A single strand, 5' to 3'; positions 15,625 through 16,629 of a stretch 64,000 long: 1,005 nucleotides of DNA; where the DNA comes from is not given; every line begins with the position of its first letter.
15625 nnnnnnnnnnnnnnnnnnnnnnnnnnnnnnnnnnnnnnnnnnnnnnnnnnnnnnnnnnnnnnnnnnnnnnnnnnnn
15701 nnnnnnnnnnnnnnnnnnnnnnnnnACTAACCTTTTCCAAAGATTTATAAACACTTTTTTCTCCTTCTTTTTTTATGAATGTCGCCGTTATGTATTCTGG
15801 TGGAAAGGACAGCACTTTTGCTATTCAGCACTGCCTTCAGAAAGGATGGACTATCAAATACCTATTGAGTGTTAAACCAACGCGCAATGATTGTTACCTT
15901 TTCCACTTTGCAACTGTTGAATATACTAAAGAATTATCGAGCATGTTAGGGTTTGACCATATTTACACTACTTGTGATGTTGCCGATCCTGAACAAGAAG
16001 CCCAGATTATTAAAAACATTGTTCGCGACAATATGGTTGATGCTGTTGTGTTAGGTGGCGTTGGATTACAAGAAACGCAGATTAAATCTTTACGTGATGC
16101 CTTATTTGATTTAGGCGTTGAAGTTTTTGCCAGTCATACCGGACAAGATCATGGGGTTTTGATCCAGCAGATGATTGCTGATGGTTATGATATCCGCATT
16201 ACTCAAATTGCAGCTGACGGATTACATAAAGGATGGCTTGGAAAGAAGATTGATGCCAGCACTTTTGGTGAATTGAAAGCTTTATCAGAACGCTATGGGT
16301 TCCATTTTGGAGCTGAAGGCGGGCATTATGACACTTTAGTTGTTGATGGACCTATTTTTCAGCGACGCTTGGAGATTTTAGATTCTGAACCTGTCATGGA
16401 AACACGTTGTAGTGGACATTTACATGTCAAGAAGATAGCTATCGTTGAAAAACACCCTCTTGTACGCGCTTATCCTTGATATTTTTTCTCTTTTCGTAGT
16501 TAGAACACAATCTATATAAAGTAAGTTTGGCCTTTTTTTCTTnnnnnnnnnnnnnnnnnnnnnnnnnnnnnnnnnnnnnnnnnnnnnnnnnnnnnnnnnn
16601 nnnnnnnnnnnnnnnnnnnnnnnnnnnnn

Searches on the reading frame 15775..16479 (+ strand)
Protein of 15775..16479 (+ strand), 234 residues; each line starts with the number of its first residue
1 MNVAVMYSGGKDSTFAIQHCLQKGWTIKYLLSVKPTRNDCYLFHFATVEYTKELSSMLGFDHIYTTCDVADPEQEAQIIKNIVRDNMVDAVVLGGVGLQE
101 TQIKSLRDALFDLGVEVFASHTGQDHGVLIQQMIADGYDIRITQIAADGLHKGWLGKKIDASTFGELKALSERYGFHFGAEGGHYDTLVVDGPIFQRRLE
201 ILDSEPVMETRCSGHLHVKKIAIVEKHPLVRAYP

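Call 91: search_protein_families(library=pfam, proteins=[window:15775-16479:+], max_evalue=0.1)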
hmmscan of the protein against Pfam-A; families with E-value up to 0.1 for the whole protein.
window:15775-16479:+ (234 aa): 2 families
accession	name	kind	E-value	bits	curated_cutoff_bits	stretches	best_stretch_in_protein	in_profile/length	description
PF01902.24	Diphthami_syn_2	-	1.2e-41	143.1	23.2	1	1-221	1-217/219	Diphthamide synthase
PF24167.1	DUF7411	-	0.0068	16.4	28.7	1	1-17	1-17/194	Family of unknown function (DUF7411)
